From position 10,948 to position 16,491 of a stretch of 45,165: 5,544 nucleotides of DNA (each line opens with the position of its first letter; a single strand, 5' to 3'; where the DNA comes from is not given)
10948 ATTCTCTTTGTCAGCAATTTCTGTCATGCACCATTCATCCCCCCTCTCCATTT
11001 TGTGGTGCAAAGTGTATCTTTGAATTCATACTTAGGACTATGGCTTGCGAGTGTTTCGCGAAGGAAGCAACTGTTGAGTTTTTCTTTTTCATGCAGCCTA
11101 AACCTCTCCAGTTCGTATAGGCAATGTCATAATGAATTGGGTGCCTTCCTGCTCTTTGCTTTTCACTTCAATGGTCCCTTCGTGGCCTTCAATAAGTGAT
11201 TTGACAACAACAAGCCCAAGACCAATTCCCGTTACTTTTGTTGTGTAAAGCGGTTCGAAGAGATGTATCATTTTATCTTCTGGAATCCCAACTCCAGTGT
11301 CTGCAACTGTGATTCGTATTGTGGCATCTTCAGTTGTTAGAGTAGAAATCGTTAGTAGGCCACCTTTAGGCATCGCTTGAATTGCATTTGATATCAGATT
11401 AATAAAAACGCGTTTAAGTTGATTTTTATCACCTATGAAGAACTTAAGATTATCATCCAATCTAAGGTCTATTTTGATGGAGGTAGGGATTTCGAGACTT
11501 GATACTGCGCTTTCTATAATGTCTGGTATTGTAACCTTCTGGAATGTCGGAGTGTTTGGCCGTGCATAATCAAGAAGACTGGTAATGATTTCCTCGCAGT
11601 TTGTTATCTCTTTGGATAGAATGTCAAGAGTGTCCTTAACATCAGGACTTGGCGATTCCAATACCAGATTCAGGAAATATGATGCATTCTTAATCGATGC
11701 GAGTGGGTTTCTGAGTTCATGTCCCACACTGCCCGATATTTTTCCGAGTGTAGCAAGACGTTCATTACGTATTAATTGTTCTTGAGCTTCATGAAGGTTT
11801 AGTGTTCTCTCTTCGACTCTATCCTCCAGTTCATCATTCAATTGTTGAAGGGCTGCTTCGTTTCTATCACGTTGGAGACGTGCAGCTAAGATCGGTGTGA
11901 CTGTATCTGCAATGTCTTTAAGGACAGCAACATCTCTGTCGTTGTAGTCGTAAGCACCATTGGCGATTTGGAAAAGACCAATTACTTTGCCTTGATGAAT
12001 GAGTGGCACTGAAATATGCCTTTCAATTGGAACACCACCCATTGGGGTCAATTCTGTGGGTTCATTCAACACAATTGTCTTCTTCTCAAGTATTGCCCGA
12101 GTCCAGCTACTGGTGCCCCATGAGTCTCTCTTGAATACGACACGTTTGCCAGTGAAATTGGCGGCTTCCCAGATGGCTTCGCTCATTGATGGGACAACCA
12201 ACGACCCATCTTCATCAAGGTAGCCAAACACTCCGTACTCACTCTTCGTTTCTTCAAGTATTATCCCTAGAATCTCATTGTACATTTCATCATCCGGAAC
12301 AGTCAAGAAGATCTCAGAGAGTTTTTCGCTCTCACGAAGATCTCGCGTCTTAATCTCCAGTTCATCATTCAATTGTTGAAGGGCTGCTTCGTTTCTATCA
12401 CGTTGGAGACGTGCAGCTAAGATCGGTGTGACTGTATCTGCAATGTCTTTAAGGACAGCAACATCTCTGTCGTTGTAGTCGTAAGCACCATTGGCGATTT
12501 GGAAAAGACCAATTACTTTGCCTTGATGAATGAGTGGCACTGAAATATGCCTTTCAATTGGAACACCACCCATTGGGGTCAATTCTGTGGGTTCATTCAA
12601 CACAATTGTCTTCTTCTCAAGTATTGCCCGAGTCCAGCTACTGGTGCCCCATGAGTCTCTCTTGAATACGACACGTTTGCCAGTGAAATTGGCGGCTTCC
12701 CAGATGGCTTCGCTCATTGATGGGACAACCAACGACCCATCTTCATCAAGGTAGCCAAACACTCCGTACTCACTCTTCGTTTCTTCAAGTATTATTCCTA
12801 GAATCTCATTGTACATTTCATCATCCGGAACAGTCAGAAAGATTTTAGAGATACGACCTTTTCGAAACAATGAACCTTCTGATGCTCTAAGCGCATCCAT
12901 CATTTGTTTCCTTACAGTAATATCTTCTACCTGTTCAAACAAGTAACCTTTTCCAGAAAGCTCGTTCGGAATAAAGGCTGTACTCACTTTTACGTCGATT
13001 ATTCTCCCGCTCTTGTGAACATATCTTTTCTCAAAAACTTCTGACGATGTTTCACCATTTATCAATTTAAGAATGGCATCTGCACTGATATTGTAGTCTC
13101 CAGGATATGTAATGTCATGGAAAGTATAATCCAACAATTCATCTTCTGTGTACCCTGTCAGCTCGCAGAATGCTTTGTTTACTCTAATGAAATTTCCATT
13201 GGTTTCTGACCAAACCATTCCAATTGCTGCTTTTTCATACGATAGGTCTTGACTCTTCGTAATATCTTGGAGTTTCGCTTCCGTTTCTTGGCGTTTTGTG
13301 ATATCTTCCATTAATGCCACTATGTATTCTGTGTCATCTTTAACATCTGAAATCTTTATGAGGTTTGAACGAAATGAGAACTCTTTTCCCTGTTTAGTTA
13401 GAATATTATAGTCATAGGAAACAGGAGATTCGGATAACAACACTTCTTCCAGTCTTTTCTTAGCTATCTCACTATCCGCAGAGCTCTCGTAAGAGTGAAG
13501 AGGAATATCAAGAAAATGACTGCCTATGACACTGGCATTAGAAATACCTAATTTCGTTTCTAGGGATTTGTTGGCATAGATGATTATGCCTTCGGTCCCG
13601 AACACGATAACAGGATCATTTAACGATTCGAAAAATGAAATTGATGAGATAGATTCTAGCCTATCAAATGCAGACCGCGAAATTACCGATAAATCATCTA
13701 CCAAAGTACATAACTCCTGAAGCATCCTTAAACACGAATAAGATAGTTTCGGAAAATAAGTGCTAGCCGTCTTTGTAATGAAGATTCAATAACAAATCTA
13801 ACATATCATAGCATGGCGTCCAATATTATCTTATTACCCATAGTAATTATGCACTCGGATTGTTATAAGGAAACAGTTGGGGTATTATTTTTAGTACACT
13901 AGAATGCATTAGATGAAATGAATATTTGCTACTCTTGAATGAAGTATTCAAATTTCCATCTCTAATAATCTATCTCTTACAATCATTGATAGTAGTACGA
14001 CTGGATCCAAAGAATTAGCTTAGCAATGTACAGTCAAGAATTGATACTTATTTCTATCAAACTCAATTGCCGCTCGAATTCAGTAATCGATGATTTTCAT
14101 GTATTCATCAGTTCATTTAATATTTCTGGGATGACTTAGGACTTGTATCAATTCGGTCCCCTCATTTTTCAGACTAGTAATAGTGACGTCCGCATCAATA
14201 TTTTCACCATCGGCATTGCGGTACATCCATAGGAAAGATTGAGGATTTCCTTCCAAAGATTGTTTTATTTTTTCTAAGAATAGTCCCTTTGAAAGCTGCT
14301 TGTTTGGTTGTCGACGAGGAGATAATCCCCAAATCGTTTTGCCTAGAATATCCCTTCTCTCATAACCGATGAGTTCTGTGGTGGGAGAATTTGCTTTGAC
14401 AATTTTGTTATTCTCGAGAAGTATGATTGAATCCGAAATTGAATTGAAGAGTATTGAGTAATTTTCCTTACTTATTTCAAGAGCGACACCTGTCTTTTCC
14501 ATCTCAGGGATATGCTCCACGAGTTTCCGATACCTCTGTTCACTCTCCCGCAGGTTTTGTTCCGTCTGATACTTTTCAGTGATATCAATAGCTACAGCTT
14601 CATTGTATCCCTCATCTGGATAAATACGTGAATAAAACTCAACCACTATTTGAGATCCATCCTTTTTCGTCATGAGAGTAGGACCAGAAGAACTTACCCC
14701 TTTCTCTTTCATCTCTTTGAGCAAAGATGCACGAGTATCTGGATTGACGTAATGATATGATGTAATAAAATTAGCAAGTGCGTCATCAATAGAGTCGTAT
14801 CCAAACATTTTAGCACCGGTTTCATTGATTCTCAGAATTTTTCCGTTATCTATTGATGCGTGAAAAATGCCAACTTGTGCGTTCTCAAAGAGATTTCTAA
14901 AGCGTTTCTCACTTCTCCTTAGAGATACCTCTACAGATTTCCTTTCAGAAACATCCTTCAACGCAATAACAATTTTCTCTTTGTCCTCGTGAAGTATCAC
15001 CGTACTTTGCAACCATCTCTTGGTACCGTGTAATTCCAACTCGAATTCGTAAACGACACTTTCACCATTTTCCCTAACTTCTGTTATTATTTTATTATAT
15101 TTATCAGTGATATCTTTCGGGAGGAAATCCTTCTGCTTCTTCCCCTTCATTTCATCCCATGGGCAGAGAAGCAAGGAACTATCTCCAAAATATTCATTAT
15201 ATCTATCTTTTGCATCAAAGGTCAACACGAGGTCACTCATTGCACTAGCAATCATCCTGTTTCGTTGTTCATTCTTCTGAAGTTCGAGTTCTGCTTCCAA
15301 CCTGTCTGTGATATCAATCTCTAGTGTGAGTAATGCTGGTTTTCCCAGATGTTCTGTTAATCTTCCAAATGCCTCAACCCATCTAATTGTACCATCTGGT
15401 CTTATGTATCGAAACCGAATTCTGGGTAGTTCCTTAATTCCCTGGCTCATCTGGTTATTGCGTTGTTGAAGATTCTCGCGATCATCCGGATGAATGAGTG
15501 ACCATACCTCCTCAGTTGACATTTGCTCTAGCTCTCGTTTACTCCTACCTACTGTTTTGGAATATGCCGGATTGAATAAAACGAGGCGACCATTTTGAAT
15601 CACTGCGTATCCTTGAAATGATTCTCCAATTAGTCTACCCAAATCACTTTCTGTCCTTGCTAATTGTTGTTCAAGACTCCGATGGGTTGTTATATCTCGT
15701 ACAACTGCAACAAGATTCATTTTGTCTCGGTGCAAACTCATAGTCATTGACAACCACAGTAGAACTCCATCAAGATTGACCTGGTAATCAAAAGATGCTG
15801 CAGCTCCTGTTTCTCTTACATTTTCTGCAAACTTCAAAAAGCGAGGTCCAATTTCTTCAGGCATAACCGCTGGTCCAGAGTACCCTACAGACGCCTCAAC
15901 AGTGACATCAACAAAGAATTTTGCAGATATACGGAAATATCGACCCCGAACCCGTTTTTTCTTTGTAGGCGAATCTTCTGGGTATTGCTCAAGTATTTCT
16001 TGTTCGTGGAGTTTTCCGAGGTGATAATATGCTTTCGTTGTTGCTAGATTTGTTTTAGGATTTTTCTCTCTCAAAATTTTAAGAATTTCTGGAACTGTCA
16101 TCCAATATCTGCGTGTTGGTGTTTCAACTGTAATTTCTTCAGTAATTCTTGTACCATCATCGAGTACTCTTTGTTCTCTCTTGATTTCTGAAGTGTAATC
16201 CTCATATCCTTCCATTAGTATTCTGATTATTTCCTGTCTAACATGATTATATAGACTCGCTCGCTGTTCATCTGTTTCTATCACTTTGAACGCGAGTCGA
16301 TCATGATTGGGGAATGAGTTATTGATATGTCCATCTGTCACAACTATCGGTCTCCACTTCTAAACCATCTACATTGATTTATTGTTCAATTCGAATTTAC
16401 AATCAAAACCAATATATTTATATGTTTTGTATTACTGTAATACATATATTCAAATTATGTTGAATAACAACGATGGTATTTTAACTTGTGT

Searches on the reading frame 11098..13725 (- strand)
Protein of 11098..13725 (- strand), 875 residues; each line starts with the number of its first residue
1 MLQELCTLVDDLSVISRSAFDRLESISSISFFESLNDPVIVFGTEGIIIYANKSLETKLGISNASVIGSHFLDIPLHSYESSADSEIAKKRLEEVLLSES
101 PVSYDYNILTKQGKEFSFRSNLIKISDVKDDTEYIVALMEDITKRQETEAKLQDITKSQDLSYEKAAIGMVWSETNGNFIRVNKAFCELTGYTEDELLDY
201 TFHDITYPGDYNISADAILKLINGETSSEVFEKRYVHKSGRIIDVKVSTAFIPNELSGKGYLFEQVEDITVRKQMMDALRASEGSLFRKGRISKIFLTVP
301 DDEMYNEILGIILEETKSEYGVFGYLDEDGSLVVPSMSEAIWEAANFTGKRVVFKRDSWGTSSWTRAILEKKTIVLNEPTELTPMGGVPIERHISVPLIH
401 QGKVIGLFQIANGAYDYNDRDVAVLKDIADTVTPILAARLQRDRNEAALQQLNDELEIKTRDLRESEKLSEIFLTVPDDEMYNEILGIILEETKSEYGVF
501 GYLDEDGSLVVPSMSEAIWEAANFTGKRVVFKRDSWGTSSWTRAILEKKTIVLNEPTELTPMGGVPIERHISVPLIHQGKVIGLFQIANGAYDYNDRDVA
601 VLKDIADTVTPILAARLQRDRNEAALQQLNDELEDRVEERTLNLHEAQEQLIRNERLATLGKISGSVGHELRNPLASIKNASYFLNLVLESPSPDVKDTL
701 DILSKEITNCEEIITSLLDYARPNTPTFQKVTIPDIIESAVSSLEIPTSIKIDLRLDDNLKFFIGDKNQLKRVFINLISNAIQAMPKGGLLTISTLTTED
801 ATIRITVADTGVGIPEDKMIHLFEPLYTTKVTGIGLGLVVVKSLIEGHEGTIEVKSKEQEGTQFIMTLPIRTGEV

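Call 21: search_protein_families(library=pfam, proteins=[window:11098-13725:-], max_evalue=0.0001)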
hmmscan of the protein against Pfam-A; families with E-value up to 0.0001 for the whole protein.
window:11098-13725:- (875 aa): 9 families
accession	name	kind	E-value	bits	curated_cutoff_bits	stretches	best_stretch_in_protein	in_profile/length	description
PF13185.12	GAF_2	-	9e-36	123.5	28.6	2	302-436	5-135/136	GAF domain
PF02518.31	HATPase_c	-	6e-26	91.5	26.4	1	765-871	1-110/111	Histidine kinase-, DNA gyrase B-, and HSP90-like ATPase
PF13426.13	PAS_9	-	2e-21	76.7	27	2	171-270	5-102/103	PAS domain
PF08448.16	PAS_4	-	9.2e-19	68.2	23.1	1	32-146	1-109/110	PAS fold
PF01590.32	GAF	-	3.4e-16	60.4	22.4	2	303-432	4-129/133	GAF domain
PF00989.32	PAS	-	1e-14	54.9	22.6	2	31-142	6-113/113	PAS fold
PF13188.13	PAS_8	-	5.9e-11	42.3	21.8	0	164-205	8-50/65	PAS domain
PF08447.18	PAS_3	-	1.4e-10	41.7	25.6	1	180-254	2-77/89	PAS fold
PF00512.31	HisKA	-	2.2e-09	37.7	26.9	1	665-724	7-64/66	His Kinase A (phospho-acceptor) domain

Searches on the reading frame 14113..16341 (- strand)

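Call 28: search_protein_families(library=pfam, proteins=[window:14113-16341:-], max_evalue=0.001)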
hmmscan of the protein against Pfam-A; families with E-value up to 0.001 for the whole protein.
window:14113-16341:- (742 aa): 6 families
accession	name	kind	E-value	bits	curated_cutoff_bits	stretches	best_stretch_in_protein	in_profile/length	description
PF13426.13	PAS_9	-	1.2e-29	103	27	3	637-733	2-93/103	PAS domain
PF08447.18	PAS_3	-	7.7e-20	71.4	25.6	1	256-335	4-82/89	PAS fold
PF00989.32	PAS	-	2.7e-19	69.7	22.6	1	480-566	2-88/113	PAS fold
PF13188.13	PAS_8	-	1.3e-18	66.5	21.8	1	480-534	2-55/65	PAS domain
PF08448.16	PAS_4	-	3.7e-16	59.8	23.1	0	371-468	7-109/110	PAS fold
PF24820.1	Diguanyl_cycl_sensor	-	4.3e-06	27.1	28.1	0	632-735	2-107/109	Diguanylate cyclase-like sensor domain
